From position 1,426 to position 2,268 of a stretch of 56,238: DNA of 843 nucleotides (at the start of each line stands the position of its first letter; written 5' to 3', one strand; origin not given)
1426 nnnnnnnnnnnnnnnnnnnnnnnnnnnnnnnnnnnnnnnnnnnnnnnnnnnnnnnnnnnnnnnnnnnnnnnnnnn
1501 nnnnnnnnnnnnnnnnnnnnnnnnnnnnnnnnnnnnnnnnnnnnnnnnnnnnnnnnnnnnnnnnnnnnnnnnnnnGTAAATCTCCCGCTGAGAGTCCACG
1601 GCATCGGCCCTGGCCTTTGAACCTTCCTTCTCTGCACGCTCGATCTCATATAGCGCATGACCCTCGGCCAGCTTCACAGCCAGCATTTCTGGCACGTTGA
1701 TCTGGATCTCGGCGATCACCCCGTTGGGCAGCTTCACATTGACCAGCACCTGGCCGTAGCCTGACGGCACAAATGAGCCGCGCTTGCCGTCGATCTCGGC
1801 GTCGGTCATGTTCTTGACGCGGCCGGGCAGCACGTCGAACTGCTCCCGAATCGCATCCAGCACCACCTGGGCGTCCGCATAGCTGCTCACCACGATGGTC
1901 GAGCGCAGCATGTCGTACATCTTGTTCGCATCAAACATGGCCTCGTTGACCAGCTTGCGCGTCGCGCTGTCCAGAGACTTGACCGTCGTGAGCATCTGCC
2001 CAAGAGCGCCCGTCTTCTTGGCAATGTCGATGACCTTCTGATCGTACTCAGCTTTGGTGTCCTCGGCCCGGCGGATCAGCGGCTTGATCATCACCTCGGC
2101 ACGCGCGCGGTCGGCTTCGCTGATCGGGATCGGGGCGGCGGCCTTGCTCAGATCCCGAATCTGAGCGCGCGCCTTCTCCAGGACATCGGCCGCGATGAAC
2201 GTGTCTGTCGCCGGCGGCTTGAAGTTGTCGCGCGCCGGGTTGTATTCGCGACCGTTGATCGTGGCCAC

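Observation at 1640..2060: RelA/SpoT-like nucleotidyltransferase domain inside the giant protein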

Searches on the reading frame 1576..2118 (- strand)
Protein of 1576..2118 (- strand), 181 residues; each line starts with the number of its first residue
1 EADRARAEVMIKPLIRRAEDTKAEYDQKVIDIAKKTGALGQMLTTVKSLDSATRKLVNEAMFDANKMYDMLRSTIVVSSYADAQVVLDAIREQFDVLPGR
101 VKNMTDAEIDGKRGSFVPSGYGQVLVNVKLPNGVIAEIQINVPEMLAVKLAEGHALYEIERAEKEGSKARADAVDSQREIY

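Call 28: search_protein_representatives(protein=window:1576-2118:-)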
Query: 181 residues. Proteins with E-value up to 0.001 (for the whole library): 770; up to 1e-10: 122; up to 1e-30: 26. The best 150 are listed.
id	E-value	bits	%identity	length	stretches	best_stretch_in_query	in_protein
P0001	2.7e-79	281.1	76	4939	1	1-181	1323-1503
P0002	3.3e-79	280.9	75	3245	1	1-181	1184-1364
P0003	4.5e-75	267.4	71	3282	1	2-181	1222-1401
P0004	3.2e-59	215.9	49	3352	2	3-177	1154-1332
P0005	1.6e-49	184.4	55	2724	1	2-181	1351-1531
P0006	8.0e-48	178.9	56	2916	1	3-181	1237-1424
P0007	8.5e-44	165.8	54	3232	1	4-177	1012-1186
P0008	1.8e-43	164.8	53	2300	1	3-181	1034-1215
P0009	2.3e-40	154.6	53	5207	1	2-178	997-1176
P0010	2.9e-40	154.3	50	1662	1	3-181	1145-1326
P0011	5.4e-40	153.4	53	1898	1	3-175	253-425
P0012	2.1e-39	151.5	46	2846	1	3-181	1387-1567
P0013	1.7e-37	145.3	49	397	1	3-181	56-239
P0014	2.0e-37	145.1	54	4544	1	4-166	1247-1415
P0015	5.9e-36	140.3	50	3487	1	3-176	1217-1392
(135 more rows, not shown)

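Call 35: search_solved_structures(query=A1, max_evalue=1, show_alignments=4)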
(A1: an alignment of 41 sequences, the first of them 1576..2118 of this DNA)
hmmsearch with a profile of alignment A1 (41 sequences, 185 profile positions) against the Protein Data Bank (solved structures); distinct sequences matched with E-value up to 1: 15.
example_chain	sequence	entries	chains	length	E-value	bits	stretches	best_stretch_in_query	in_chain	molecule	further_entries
6ox6_A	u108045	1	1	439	2.9e-24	89.1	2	13-150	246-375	Tas1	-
8acu_A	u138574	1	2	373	9e-09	38.6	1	18-170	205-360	GTP pyrophosphokinase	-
3l9d_A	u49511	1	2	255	1.9e-07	34.3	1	13-145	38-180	Putative GTP pyrophosphokinase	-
7oiw_A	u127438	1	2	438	3.1e-07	33.6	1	19-171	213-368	GTP pyrophosphokinase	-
5iqr_8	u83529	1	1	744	3.2e-06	30.3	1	40-146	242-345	GTP pyrophosphokinase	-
5kps_A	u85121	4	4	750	3.3e-06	30.3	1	40-146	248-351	GTP pyrophosphokinase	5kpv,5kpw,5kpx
5l3p_z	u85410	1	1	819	4e-06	30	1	40-146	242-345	GTP pyrophosphokinase,GTP pyrophosphokinase,GTP pyrophosphokinase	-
8fr8_I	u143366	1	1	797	9.4e-05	25.5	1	36-149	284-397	GTP pyrophosphokinase RelA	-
5xnx_A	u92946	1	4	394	0.00011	25.3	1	30-147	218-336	Bifunctional (p)ppGpp synthase/hydrolase RelA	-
8vx3_A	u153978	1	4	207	0.0003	23.9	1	15-182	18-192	SaSAS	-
9s6k_B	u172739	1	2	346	0.00073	22.6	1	37-146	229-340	GTP pyrophosphokinase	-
6s2t_A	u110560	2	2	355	0.055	16.5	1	88-144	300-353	(P)ppGpp synthetase I, SpoT/RelA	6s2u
7ohg_A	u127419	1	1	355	0.055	16.5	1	88-144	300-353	Guanosine-3',5'-bis(Diphosphate) 3'-pyrophosphohydrolase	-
6s2v_A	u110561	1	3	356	0.055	16.5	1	88-144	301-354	(P)ppGpp synthetase I, SpoT/RelA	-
7qps_A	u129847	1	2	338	0.6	13.1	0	59-125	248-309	ACT domain protein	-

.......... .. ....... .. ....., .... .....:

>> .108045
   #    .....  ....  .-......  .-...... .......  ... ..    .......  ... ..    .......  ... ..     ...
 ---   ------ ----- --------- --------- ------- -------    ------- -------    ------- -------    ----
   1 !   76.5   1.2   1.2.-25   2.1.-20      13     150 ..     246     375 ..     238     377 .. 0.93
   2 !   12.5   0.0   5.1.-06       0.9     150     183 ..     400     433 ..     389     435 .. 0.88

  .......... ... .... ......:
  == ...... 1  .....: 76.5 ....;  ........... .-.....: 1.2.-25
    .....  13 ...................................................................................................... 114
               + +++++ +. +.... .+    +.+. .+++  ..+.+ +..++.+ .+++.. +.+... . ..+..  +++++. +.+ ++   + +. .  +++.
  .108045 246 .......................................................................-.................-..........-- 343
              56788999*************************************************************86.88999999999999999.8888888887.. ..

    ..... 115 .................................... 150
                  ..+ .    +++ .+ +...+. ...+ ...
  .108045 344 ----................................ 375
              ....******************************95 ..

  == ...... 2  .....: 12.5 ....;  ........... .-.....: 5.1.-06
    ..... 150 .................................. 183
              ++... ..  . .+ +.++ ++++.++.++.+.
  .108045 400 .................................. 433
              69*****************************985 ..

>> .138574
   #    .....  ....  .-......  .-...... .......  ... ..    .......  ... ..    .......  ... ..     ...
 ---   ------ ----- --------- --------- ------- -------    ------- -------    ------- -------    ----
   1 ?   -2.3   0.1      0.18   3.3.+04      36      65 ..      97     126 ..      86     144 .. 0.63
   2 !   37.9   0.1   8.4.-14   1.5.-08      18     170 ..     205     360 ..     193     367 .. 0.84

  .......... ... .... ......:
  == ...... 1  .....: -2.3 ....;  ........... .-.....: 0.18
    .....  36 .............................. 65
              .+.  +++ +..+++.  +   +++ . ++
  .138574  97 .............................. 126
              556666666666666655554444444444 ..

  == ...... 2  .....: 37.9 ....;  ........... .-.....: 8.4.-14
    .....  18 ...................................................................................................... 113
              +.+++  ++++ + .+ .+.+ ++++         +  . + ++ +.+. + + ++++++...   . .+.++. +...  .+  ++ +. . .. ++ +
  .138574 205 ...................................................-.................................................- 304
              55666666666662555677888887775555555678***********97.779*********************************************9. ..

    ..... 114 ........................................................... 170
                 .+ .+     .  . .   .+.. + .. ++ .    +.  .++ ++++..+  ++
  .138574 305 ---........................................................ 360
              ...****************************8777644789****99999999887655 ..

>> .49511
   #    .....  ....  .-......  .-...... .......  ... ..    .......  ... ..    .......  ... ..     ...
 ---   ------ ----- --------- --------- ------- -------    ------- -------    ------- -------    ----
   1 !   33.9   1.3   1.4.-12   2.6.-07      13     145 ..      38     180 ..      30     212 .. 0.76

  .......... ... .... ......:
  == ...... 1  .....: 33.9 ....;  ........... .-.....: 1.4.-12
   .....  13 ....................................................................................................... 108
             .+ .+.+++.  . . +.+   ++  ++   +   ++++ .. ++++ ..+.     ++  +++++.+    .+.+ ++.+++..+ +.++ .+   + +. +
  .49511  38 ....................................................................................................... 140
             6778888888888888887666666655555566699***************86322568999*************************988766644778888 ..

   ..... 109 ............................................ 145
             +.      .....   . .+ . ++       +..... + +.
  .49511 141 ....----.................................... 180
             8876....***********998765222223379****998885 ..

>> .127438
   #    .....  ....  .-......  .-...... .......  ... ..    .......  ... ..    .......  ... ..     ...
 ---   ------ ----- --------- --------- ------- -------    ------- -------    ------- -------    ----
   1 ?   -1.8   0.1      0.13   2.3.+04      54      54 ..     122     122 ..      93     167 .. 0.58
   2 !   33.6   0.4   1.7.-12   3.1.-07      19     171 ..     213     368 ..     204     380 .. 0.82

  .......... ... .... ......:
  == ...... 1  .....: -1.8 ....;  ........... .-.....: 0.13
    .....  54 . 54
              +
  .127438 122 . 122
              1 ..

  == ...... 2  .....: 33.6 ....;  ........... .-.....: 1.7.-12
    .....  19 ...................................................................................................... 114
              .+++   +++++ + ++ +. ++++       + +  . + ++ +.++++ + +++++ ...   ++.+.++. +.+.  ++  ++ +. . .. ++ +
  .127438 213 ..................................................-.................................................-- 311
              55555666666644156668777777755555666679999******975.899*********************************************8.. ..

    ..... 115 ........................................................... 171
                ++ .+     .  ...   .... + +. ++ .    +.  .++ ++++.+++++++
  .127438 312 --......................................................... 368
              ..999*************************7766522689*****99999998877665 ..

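Call 37: search_protein_families(library=pfam, alignment_id=A1, max_evalue=0.01)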
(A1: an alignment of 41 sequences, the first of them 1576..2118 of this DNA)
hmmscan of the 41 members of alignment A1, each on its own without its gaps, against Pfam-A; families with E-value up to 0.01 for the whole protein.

A. member 1, window:1576-2118:- (181 aa): 1 family
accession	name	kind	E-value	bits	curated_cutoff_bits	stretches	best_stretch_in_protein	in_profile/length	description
PF04607.23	RelA_SpoT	-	6e-07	30.2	27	1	46-154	3-105/113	Region found in RelA / SpoT proteins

B. families by the number of members that match (of 41 scanned): 2 families
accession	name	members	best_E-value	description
PF04607.23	RelA_SpoT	32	2.6e-08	Region found in RelA / SpoT proteins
PF00672.30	HAMP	1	0.0066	HAMP domain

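Call 39: predict_structure(alignment_id=A1)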
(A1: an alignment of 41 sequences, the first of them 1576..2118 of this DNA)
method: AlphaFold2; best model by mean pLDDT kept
length: 181 residues; sequences in the alignment: 41
mean_pLDDT: 96.4   pTM: 0.90
mean pLDDT of the five models: 96.4, 96.1, 95.9, 95.2, 94.2
residues with pLDDT >= 90: 176; 70-90: 5; 50-70: 0; < 50: 0
segments of 3 or more residues with pLDDT < 50: none
pLDDT, mean of each block of 10 residues (from residue 1): 95 98 99 98 98 96 96 98 98 98 98 95 97 98 95 91 94 94 86
secondary structure, 60 per line:
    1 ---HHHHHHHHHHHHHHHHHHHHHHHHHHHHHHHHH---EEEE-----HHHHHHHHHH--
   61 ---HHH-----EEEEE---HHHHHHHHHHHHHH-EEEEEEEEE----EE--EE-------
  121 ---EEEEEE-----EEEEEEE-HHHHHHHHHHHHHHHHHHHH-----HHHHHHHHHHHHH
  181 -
elements in order: H4-36 E40-43 H49-58 E72-76 H80-93 E95-103 E124-129 E135-141 H143-162 H168-180

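Call 43: fold_search(model_id=the predicted structure, library=pdb)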
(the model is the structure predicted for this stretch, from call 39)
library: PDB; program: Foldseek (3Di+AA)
matches with E <= 10: 1054; with E <= 0.001: 65
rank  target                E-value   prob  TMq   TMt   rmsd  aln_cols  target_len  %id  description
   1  6ox6_A                8.5e-09  1.00  0.69  0.65   4.1       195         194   24  Crystal structure of the complex between the Type VI effector Tas1 and its immunity protein (released 2019-09-18)
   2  6yxa                  1.1e-07  1.00  0.51  0.21   7.1       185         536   22  Structure of the bifunctional Rel enzyme from B. subtilis (released 2020-09-23)
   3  24io_A                1.8e-07  1.00  0.60  0.35   4.8       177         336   21  Crystal structure of the RelSeq N-terminal domain from Streptococcus equisimilis in complex with pppGpp (released 2026-03-18)
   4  7oiw_A                4.1e-07  1.00  0.54  0.32   4.4       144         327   20  Structure of S. aureus Rel catalytic domains in complex with pppGpp (released 2022-06-01)
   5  7oiw_B                4.3e-07  1.00  0.54  0.32   4.4       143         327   20  Structure of S. aureus Rel catalytic domains in complex with pppGpp (released 2022-06-01)
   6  1vj7_A                4.9e-07  1.00  0.54  0.33   7.0       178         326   20  Crystal structure of the bifunctional catalytic fragment of RelSeq, the RelA/SpoT homolog from Streptococcus equisimil (released 2004-05-04)
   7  8acu_A                5.5e-07  1.00  0.46  0.27   5.8       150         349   23  Structure of Bacillus subtilis Rel in complex with DarB (released 2023-07-19)
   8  8vx3_B                1.3e-06  1.00  0.70  0.62   3.9       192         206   18  Structure of an exported small alarmone synthetase from Streptomyces albidoflavus (released 2025-02-05)
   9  8acu_B                1.5e-06  1.00  0.50  0.30   4.9       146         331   24  Structure of Bacillus subtilis Rel in complex with DarB (released 2023-07-19)
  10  8vx3_A                1.8e-06  1.00  0.65  0.59   4.5       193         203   16  Structure of an exported small alarmone synthetase from Streptomyces albidoflavus (released 2025-02-05)
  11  5kpv_33               2.6e-06  1.00  0.54  0.17   7.1       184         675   18  Structure of RelA bound to ribosome in presence of A/R tRNA (Structure II) (released 2016-09-28)
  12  24io_B                2.9e-06  1.00  0.47  0.29   7.3       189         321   20  Crystal structure of the RelSeq N-terminal domain from Streptococcus equisimilis in complex with pppGpp (released 2026-03-18)
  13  7qpr_A                3.9e-06  1.00  0.51  0.16   7.2       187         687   13  Structure of full length SpoT (released 2023-01-18)
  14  7qpr_D                4.7e-06  1.00  0.51  0.16   6.5       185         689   14  Structure of full length SpoT (released 2023-01-18)
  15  7qpr_C                5.0e-06  1.00  0.52  0.17   6.3       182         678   14  Structure of full length SpoT (released 2023-01-18)
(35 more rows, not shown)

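Call 50: fold_search(model_id=the predicted structure, library=viral)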
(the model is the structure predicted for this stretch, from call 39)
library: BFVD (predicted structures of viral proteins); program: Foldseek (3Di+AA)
matches with E <= 10: 725; with E <= 0.001: 18
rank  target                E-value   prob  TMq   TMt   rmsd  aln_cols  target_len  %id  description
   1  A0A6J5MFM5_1          2.0e-15  1.00  0.87  0.17   2.5       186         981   36  ART-PolyVal-like domain-containing protein [uncultured Caudovirales phage]
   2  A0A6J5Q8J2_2          2.0e-13  1.00  0.83  0.15   2.2       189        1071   36  RelA/SpoT [uncultured Caudovirales phage]
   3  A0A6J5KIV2            7.0e-13  1.00  0.72  0.13   3.4       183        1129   30  DdrB-like domain-containing protein [uncultured Caudovirales phage]
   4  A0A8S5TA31            2.6e-11  1.00  0.77  0.69   3.3       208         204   24  Tas1 [Siphoviridae sp. ctprd3]
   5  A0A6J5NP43            9.2e-11  1.00  0.75  0.14   3.9       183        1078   27  Uncharacterized protein [uncultured Caudovirales phage]
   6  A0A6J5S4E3            4.1e-09  1.00  0.69  0.31   4.6       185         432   21  RelA/SpoT [uncultured Caudovirales phage]
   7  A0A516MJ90            7.1e-09  1.00  0.74  0.35   3.2       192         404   22  (no name in the UniProt tables at hand)
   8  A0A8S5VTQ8            1.1e-08  1.00  0.72  0.58   3.9       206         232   20  (no name in the UniProt tables at hand)
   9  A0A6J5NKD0            5.4e-07  1.00  0.71  0.12   3.6       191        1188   21  Uncharacterized protein [uncultured Caudovirales phage]
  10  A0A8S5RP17            6.9e-07  1.00  0.69  0.61   3.7       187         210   16  GTP pyrophosphokinase YjbM [virus sp. ctBS918]
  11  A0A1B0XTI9            6.9e-07  1.00  0.72  0.19   3.6       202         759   20  (no name in the UniProt tables at hand)
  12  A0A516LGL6            1.8e-06  1.00  0.64  0.10   4.9       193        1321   15  (no name in the UniProt tables at hand)
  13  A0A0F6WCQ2            1.9e-06  1.00  0.72  0.54   3.8       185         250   16  RelA/SpoT family protein [Sinorhizobium phage phiN3]
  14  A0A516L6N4            2.0e-06  1.00  0.67  0.13   3.9       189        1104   18  (no name in the UniProt tables at hand)
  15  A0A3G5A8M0            1.1e-04  1.00  0.62  0.18   5.2       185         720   14  Glycosyltransferase [Hyperionvirus sp.]
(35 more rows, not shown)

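Call 58: find_homologous_proteins(query=A1, max_evalue=0.00001)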
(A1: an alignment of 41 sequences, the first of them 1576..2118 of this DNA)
Query A1 (41 sequences) (181 aa, profile of the alignment): 103 proteins with E <= 0.00001 among 4725 candidates.
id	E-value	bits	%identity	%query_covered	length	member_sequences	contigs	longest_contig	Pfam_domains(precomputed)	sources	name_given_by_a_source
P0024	5.8e-43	165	45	91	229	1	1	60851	-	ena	-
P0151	2.6e-42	163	28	82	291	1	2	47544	-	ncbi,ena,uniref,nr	ncbi:hypothetical protein [Mastigocoleus sp. MO_188.B34]|uniref:hypothetical protein n=1 Tax=Mastigo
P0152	5.3e-41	158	32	85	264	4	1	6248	-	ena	-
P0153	9.7e-41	158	25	72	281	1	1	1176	PF04607.24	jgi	jgi:hypothetical protein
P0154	3.0e-40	156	32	82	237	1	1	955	-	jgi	jgi:hypothetical protein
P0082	9.2e-40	154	34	80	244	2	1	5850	PF13699.12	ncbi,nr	ncbi:MAG TPA: hypothetical protein DDZ80_27435, partial [Cyanobacteria bacterium UBA8803]|nr:hypothe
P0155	2.5e-39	153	36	72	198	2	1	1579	-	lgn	-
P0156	1.3e-38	151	29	83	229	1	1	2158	PF04607.24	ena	-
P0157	8.1e-38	148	36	67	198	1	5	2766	-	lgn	-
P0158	2.3e-37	147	29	82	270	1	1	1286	-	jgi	-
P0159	1.0e-36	145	27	92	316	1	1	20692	-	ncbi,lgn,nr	ncbi:MAG TPA: hypothetical protein VHE35_28785 [Kofleriaceae bacterium]|nr:hypothetical protein [Kof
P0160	1.2e-36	144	32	85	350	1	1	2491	-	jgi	jgi:hypothetical protein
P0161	2.6e-36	143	30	80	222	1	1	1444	-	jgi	jgi:hypothetical protein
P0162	6.4e-36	142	34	52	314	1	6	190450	-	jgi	jgi:hypothetical protein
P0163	4.5e-35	139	29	80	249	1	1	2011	-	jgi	jgi:hypothetical protein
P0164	5.7e-35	139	31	78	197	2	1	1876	PF04607.24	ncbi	-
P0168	1.5e-32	131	33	77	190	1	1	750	PF04607.24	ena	-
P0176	7.4e-31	125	30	80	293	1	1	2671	PF04607.24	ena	-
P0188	2.6e-28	117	26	72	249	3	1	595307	PF04607.24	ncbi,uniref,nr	ncbi:hypothetical protein [Flavobacterium dankookense]|uniref:hypothetical protein n=1 Tax=Flavobact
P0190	6.6e-28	116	26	68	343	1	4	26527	PF04607.24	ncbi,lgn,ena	-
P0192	3.9e-27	113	28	87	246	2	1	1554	PF04607.24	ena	-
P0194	4.1e-27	113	26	93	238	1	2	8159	PF04607.24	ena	-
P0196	8.0e-27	112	27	60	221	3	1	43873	PF04607.24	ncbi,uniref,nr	ncbi:RelA/SpoT family protein [Chryseobacterium sp. CBTAP 102]|uniref:hypothetical protein n=1 Tax=C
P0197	1.2e-26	112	28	67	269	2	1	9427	PF04607.24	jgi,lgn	-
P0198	9.6e-26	109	29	65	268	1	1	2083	PF04607.24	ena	-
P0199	1.7e-25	108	31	60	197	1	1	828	PF04607.24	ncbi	-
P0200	3.8e-25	107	25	89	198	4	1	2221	PF04607.24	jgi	-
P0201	7.0e-25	106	28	62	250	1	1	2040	PF04607.24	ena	-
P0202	7.0e-25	106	28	60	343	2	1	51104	PF04607.24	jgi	jgi:hypothetical protein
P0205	7.1e-24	103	27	69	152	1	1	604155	PF04607.24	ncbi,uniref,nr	ncbi:hypothetical protein [uncultured Lacinutrix sp.]|uniref:hypothetical protein n=1 Tax=uncultured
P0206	1.2e-23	102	25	72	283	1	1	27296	PF04607.24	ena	-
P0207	1.2e-23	102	23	73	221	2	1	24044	PF04607.24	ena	-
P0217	1.3e-17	82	23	82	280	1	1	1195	PF04607.24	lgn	-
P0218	6.1e-17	80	29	57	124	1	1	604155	PF04607.24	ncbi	-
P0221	1.3e-15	76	42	13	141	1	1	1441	PF04607.24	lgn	-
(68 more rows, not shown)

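Call 86: find_related_loci(query=A1, collection=viral_contigs, flank=6000)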
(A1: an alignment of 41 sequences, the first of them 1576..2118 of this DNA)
Query A1 (181 aa) in viral_contigs; peptide patterns used: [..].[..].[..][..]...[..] (x = any residue, [..] = any of these).
229 stretches matched a pattern; 164 encode a relative of the query (tblastn E <= 1e-3); the best 80 are kept; 80 distinct loci.
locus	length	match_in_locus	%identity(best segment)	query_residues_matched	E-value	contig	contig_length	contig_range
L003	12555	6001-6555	66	3-181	1e-73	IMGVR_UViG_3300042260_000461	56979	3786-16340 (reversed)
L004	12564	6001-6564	54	3-181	4e-61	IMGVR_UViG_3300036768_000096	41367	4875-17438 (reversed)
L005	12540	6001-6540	54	3-181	7e-60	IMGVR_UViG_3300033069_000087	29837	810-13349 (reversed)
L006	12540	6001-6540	58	3-181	2e-57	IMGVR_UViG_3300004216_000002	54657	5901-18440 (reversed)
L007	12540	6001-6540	58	3-181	2e-57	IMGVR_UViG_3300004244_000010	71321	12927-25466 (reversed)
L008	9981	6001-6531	53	2-177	9e-57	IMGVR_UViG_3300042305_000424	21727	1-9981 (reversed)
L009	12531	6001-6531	54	2-177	1e-56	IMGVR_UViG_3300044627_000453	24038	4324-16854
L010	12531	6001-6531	54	2-177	1e-56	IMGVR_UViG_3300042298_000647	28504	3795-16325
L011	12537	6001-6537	52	3-181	7e-55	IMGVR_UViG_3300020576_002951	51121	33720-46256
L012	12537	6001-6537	48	3-181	9e-53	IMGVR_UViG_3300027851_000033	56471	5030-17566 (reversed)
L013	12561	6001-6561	52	1-181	1e-51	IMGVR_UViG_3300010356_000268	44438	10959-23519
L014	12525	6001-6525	54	3-170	2e-50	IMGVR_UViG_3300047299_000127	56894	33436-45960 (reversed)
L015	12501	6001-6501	55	1-161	5e-50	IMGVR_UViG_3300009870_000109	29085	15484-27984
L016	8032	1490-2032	46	3-181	1e-49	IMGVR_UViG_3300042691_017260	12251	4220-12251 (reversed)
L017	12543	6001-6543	46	3-181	1e-49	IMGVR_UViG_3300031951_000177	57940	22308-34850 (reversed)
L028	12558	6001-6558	41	3-181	1e-34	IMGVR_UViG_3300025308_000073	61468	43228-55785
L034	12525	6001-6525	39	11-181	8e-27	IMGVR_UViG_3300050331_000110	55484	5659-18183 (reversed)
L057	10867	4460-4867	33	27-159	2e-14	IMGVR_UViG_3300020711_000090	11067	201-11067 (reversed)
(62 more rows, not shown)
